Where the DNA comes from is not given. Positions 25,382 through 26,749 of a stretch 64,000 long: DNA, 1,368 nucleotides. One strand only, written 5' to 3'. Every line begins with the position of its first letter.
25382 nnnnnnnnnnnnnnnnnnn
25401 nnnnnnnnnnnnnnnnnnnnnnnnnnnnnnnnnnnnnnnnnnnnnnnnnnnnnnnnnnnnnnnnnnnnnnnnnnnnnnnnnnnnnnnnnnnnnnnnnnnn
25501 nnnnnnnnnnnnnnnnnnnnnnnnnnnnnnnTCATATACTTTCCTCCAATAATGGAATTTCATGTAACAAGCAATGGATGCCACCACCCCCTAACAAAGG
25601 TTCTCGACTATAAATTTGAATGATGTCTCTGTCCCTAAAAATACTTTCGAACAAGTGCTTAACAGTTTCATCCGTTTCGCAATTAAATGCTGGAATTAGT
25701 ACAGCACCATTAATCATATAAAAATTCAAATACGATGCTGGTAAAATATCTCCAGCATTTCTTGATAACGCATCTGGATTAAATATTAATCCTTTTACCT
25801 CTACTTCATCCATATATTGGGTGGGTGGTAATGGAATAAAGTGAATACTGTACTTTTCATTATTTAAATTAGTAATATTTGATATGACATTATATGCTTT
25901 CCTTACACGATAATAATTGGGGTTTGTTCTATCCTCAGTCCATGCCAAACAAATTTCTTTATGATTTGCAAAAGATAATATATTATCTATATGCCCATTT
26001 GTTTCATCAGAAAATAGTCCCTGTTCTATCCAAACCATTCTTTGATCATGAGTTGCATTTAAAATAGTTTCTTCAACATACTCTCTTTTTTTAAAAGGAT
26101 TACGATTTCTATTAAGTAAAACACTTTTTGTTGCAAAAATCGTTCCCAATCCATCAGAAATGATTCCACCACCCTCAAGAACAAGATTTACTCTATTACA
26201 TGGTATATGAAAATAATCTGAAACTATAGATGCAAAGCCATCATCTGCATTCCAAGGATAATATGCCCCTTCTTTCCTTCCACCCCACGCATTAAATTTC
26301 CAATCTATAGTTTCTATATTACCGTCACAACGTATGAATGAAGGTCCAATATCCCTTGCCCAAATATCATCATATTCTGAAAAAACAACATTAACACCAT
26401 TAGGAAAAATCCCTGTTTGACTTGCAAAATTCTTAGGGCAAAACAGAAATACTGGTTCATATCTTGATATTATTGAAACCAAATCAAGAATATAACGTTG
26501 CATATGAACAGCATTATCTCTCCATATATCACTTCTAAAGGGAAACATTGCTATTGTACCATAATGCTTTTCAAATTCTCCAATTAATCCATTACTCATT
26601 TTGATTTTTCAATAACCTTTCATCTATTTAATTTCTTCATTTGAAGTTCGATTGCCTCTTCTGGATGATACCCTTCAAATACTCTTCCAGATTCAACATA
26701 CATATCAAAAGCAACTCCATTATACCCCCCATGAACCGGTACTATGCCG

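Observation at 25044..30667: Seven-gene operon (HTH, rSAM/SPASM, PAS, TM, SDR, agmatine-deiminase/PAD fold, SET) next to Gabija: candidate undescribed system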

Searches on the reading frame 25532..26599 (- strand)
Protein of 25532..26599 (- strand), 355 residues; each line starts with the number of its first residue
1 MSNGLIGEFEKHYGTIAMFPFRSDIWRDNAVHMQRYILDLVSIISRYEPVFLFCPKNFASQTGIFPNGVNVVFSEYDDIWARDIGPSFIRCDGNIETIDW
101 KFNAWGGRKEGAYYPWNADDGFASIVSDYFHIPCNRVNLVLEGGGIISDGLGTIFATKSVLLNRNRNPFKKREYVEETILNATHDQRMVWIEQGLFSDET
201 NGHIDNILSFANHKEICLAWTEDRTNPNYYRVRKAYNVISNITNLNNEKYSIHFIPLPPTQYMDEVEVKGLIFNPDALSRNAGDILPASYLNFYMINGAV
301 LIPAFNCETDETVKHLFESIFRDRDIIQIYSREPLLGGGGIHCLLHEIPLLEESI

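Call 3: search_protein_families(library=pfam, proteins=[window:25532-26599:-], max_evalue=0.01)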
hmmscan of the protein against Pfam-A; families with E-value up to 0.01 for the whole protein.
window:25532-26599:- (355 aa): 1 family
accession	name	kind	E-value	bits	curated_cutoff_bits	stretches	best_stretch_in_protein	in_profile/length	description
PF04371.20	PAD_porph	-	2.3e-85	287.1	25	1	6-349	3-321/321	Porphyromonas-type peptidyl-arginine deiminase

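Call 4: search_protein_families(library=ncbifam, proteins=[window:25532-26599:-], max_evalue=0.01)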
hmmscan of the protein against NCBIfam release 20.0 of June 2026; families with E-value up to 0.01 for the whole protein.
window:25532-26599:- (355 aa): 2 families
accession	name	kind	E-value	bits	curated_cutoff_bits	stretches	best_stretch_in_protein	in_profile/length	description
NF010070.0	PRK13551.1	subfamily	4.7e-95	318.5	483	1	7-349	17-362/365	agmatine deiminase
TIGR03380.1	agmatine_aguA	equivalog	3.5e-94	315.7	381.8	1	6-349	11-356/357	agmatine deiminase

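Call 5: search_protein_families(library=padloc, proteins=[window:25532-26599:-], max_evalue=0.01)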
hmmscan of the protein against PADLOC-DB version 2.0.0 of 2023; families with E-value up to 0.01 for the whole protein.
window:25532-26599:- (355 aa): 0 families

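Call 9: find_encoding_contigs(protein=window:25532-26599:-, flank=10000, max_places=10)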
Protein window:25532-26599:- (355 aa): no gene with exactly this product is on record in the collection.

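Call 10: find_homologous_proteins(query=window:25532-26599:-, max_evalue=1e-20)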
Query window:25532-26599:- (355 aa): 688 proteins with E <= 1e-20 among 2011 candidates; the best 120 are listed.
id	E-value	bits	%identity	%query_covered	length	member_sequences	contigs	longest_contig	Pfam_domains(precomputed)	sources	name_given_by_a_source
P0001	4.8e-226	768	91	100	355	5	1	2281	PF04371.21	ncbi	-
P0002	2.9e-184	630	72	100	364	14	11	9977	PF04371.21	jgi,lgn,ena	jgi:agmatine deiminase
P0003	1.3e-183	628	72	99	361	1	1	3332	PF04371.21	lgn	-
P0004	3.6e-180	617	70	99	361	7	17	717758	PF04371.21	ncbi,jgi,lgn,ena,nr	ncbi:MAG: agmatine deiminase family protein [Lachnospiraceae bacterium]|nr:agmatine deiminase family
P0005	6.8e-179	613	71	99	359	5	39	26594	PF04371.21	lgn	-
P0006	1.6e-178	611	71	99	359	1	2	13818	PF04371.21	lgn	-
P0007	5.0e-178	610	70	99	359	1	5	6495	PF04371.21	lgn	-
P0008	7.8e-178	609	70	99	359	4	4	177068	PF04371.21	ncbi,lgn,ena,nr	ncbi:MAG: agmatine deiminase family protein [Lachnospiraceae bacterium]|nr:agmatine deiminase family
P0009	3.8e-177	607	71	99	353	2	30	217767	PF04371.21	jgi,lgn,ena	jgi:agmatine deiminase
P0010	1.1e-176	605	70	98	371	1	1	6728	PF04371.21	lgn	-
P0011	3.4e-175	600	67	100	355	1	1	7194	PF04371.21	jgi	jgi:agmatine deiminase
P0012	8.1e-175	599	69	100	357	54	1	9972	PF04371.21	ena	-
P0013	3.0e-174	597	68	100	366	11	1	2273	PF04371.21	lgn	-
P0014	1.9e-173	595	69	100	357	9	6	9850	PF04371.21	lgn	-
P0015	6.5e-172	590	68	99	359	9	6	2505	PF04371.21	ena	-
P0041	8.2e-145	501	60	99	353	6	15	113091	PF04371.21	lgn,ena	-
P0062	6.7e-136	471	55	99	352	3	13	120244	PF04371.21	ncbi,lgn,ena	-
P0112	3.2e-121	423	54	98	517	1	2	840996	PF04371.21,PF00856.34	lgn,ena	-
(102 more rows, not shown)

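Call 11: find_encoding_contigs(protein=P0004, flank=10000, max_places=4)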
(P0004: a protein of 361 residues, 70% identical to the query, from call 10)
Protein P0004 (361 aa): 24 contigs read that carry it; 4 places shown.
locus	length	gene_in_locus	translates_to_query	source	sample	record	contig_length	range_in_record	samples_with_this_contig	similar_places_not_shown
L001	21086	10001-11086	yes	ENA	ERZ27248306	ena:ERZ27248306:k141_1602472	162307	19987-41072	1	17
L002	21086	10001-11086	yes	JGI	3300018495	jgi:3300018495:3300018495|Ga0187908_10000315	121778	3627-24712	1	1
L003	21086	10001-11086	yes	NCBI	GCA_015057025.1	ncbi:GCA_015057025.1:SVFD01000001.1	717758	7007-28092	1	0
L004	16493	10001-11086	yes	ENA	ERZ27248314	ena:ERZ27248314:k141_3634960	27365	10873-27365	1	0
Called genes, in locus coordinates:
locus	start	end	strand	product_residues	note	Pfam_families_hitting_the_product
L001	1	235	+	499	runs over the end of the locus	PF00069:Pkinase, PF07714:PK_Tyr_Ser-Thr, PF01636:APH (faint)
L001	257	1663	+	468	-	PF04326:SLFN_AlbA_2, PF13749:HATPase_c_4, PF01047:MarR (weak), PF01978:TrmB (weak), PF12802:MarR_2 (weak), PF13412:HTH_24, PF08279:HTH_11 (weak)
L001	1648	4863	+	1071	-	PF13289:SIR2_2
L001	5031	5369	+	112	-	-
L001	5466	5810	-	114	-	PF13560:HTH_31 (weak), PF12844:HTH_19 (weak), PF01381:HTH_3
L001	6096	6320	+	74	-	PF13443:HTH_26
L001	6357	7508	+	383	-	PF04055:Radical_SAM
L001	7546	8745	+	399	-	PF00989:PAS (faint)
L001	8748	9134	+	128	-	-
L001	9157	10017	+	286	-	PF00106:adh_short, PF08659:KR, PF13561:adh_short_C2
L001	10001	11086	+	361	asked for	PF04371:PAD_porph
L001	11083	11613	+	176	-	PF00856:SET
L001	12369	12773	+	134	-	-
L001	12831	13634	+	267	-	-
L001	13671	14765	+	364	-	PF12686:DUF3800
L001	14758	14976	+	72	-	-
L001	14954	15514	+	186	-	PF01026:TatD_DNase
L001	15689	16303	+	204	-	PF02452:PemK_toxin (weak)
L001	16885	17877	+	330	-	-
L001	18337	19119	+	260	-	-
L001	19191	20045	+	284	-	PF20240:DUF6597, PF00165:HTH_AraC (faint), PF12833:HTH_18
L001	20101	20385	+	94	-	PF12675:DUF3795 (faint)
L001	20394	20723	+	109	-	PF04993:TfoX_N (weak)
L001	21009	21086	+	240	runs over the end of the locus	-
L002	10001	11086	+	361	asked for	PF04371:PAD_porph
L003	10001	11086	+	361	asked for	PF04371:PAD_porph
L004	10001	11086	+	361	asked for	PF04371:PAD_porph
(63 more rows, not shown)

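Call 12: find_encoding_contigs(protein=P0112, flank=10000, max_places=3)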
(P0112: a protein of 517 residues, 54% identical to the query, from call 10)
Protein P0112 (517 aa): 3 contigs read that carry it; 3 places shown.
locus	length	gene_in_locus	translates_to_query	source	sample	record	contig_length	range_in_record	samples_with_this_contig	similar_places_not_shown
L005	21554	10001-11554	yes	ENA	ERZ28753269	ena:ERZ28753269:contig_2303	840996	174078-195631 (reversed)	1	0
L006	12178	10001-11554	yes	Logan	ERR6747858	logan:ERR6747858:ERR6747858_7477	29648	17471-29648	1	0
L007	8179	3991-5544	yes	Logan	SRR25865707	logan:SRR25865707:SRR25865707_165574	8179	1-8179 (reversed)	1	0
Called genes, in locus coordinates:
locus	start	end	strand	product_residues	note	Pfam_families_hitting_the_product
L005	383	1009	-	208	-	PF02371:Transposase_20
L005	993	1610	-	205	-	PF01548:DEDD_Tnp_IS110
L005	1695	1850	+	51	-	-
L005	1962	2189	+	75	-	-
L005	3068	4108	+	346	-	PF00501:AMP-binding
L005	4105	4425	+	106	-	PF13193:AMP-binding_C (weak)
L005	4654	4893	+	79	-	PF00550:PP-binding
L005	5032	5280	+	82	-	-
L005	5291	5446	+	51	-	-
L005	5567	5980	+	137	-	-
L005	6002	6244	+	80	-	-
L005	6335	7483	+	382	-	PF04055:Radical_SAM, PF13353:Fer4_12 (weak)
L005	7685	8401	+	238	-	-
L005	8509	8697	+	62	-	-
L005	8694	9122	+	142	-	-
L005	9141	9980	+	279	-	PF00106:adh_short, PF08659:KR, PF13561:adh_short_C2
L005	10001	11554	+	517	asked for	PF04371:PAD_porph, PF00856:SET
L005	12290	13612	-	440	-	PF03432:Relaxase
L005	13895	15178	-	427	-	-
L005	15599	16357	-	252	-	-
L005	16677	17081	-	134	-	PF00293:NUDIX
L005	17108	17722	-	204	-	-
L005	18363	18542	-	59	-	-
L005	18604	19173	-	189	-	-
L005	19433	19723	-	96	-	PF18956:DUF5699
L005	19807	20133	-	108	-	PF21983:NikA-like, PF05713:MobC (weak)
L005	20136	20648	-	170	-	PF12960:DUF3849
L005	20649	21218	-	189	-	-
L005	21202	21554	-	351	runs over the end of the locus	PF00271:Helicase_C (weak)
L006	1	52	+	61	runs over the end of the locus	-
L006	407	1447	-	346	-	PF01548:DEDD_Tnp_IS110, PF02371:Transposase_20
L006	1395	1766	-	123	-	-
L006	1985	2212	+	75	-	-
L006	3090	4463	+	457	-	PF00501:AMP-binding, PF13193:AMP-binding_C (weak)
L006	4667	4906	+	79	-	PF00550:PP-binding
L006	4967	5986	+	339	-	-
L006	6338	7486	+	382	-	PF04055:Radical_SAM, PF13353:Fer4_12 (weak)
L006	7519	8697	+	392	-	PF00989:PAS (weak), PF13426:PAS_9 (weak)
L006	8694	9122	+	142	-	-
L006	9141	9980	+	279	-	PF00106:adh_short, PF08659:KR, PF13561:adh_short_C2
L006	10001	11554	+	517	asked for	PF04371:PAD_porph, PF00856:SET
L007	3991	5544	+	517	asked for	PF04371:PAD_porph, PF00856:SET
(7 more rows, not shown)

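Call 16: find_encoding_contigs(protein=P0009, flank=10000, max_places=4)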
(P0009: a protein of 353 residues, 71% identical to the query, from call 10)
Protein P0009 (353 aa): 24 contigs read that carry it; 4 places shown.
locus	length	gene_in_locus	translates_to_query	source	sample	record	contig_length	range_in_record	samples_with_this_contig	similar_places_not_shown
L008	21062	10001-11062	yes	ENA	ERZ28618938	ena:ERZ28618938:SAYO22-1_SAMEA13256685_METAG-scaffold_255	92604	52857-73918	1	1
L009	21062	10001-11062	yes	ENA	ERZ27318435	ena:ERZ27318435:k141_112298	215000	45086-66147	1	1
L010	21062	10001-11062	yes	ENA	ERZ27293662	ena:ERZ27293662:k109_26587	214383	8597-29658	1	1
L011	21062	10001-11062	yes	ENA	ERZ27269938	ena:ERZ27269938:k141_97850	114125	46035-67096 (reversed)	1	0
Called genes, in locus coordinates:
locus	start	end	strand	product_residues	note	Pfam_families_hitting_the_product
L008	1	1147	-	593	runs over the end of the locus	-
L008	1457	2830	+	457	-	PF02463:SMC_N (weak), PF13175:AAA_15, PF00005:ABC_tran (faint), PF20720:nSTAND3 (weak), PF13304:AAA_21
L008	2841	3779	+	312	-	PF14491:DUF4435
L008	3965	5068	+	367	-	PF02463:SMC_N (weak), PF13304:AAA_21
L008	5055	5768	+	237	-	-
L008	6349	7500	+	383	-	PF04055:Radical_SAM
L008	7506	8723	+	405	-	PF00989:PAS (weak)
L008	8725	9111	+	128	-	-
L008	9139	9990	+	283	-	PF00106:adh_short, PF08659:KR (weak), PF13561:adh_short_C2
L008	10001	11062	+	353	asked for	PF04371:PAD_porph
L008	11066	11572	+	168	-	PF00856:SET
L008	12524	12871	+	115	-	PF00872:Transposase_mut (weak)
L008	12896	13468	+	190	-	PF16738:CBM26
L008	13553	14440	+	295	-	PF13306:LRR_5, PF13855:LRR_8 (faint), PF13306:LRR_5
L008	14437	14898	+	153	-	-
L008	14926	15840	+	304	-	PF00326:Peptidase_S9, PF02129:Peptidase_S15 (faint), PF20434:BD-FAE, PF12146:Hydrolase_4 (faint), PF10142:PhoPQ_related (weak)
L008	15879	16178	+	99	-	-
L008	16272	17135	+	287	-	PF13306:LRR_5, PF12799:LRR_4 (faint), PF13306:LRR_5, PF13855:LRR_8 (weak)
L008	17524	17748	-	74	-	-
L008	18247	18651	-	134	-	-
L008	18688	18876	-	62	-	PF06152:Phage_min_cap2 (weak)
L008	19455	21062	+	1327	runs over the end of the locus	PF16593:Cas9-BH, PF16592:Cas9_REC, PF13395:HNH_4, PF22702:Cas9_RuvC, PF16595:Cas9_PI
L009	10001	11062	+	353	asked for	PF04371:PAD_porph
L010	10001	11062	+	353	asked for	PF04371:PAD_porph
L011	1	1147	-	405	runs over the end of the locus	PF00464:SHMT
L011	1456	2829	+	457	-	PF02463:SMC_N (weak), PF13175:AAA_15, PF00005:ABC_tran (faint), PF20720:nSTAND3 (weak), PF13304:AAA_21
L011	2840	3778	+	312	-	PF14491:DUF4435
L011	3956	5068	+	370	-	PF02463:SMC_N (weak), PF13304:AAA_21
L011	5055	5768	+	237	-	-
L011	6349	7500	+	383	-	PF04055:Radical_SAM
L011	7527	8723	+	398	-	PF00989:PAS (weak)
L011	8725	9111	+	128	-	-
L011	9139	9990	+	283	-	PF00106:adh_short, PF08659:KR (weak), PF13561:adh_short_C2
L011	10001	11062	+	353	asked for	PF04371:PAD_porph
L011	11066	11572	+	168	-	PF00856:SET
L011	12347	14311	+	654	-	PF09848:SLFN-g3_helicase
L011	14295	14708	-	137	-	-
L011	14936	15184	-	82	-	-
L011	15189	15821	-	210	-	-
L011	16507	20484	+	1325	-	PF16593:Cas9-BH, PF16592:Cas9_REC, PF13395:HNH_4, PF22702:Cas9_RuvC, PF16595:Cas9_PI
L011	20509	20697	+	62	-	-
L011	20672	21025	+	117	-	-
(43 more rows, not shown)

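Call 17: search_solved_structures(query=window:25532-26599:-, max_evalue=0.001, show_alignments=2)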
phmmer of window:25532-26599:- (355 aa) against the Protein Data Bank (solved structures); distinct sequences matched with E-value up to 0.001: 11.
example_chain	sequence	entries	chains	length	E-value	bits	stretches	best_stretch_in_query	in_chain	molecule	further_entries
6nib_A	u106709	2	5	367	2e-68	234.2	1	7-349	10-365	Porphyromonas-type peptidyl-arginine deiminase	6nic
1vkp_A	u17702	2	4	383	2.4e-66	227.4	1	7-350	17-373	AGMATINE IMINOHYDROLASE | Agmatine deiminase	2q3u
3h7c_X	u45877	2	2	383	2.4e-66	227.4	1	7-350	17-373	Agmatine deiminase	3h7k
2ewo_A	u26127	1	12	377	4.1e-64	220.1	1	6-350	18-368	Putative agmatine deiminase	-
2jer_A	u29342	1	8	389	1.6e-61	211.6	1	6-349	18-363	AGMATINE DEIMINASE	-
1xkn_A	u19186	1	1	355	6.4e-43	150.3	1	76-352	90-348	putative peptidyl-arginine deiminase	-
1zbr_A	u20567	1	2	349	1.2e-29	106.6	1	34-349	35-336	conserved hypothetical protein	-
2cmu_A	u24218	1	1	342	2.1e-29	105.9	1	5-345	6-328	PUTATIVE PEPTIDYL-ARGININE DEIMINASE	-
3hvm_A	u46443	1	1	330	2.2e-29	105.8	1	5-344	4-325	AGMATINE DEIMINASE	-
6b10_A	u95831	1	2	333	1e-26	97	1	17-344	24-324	Putative peptidyl-arginine deiminase family protein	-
6b2w_A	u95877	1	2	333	1.4e-25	93.3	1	17-237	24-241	Putative peptidyl-arginine deiminase family protein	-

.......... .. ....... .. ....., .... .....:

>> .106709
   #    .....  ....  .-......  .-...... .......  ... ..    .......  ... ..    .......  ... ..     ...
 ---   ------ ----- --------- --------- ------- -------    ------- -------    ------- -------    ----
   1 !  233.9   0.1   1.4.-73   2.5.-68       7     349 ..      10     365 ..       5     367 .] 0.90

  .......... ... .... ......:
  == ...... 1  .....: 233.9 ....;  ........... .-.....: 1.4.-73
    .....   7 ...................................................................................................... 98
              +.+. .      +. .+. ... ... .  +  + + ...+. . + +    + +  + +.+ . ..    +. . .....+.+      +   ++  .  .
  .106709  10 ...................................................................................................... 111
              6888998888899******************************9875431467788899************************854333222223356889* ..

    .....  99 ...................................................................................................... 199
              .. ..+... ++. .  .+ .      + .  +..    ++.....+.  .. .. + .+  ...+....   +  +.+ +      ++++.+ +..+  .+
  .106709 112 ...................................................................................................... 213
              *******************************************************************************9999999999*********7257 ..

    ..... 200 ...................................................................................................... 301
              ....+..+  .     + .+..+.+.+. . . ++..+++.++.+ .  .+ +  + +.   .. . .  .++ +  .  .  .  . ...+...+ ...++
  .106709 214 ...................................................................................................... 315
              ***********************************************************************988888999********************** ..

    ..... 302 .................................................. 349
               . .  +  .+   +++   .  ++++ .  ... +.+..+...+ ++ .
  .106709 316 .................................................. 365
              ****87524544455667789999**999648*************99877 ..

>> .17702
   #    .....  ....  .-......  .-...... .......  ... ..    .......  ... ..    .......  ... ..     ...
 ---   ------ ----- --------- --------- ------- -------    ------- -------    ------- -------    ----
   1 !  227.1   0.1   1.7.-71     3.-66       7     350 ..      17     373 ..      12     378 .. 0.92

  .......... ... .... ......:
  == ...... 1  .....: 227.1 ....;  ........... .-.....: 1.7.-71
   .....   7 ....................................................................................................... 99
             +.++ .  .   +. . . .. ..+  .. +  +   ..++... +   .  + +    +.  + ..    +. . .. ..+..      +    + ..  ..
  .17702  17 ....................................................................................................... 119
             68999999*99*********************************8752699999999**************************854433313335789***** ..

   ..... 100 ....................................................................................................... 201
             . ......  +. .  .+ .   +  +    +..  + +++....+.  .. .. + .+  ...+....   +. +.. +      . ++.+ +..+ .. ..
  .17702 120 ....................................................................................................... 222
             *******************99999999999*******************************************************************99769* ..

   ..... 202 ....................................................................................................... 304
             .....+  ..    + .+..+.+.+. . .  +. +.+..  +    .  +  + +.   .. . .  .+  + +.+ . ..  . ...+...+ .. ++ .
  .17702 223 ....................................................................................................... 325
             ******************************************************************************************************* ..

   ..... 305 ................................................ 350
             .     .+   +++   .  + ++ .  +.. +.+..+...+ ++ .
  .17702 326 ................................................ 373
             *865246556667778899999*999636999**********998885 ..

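Call 30: find_encoding_contigs(protein=P0041, flank=10000, max_places=3)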
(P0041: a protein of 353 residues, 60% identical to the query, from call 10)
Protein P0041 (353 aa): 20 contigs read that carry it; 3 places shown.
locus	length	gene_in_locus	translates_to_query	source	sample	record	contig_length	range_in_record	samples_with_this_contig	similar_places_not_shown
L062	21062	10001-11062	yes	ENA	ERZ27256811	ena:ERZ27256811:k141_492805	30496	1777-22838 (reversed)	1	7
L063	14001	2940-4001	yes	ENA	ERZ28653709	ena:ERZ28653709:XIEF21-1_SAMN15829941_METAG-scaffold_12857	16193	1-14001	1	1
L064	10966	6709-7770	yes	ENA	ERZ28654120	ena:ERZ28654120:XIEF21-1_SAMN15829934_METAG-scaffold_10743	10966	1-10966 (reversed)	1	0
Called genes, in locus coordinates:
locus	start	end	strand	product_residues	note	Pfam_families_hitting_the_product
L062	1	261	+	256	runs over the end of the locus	PF01695:IstB_IS21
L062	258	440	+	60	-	-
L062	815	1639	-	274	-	PF20016:ThsA_Macro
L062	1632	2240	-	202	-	-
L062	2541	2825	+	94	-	-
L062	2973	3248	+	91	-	PF00216:Bac_DNA_binding, PF18291:HU-HIG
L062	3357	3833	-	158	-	PF06908:YpsA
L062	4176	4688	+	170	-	-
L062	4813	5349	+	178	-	PF24460:DUF7575 (faint)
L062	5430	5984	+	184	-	PF00239:Resolvase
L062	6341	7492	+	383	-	PF04055:Radical_SAM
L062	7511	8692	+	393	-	PF00989:PAS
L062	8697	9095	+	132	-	-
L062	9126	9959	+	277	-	PF00106:adh_short, PF01370:Epimerase (weak), PF08659:KR, PF13561:adh_short_C2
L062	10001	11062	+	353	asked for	PF04371:PAD_porph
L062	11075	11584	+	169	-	PF00856:SET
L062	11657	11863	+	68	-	-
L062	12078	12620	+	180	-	PF20187:DUF6550 (weak)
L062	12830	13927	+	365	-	PF02661:Fic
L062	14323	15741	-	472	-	-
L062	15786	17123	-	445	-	PF01807:Zn_ribbon_DnaG, PF08275:DNAG_N, PF01751:Toprim, PF13155:Toprim_2, PF13362:Toprim_3 (weak), PF13662:Toprim_4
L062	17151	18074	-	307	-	-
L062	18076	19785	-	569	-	PF01368:DHH, PF02272:DHHA1, PF17768:RecJ_OB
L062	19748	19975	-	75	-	-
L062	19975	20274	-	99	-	-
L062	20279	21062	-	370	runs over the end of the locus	PF07505:DUF5131, PF13811:DUF4186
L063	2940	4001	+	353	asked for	PF04371:PAD_porph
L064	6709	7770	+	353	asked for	PF04371:PAD_porph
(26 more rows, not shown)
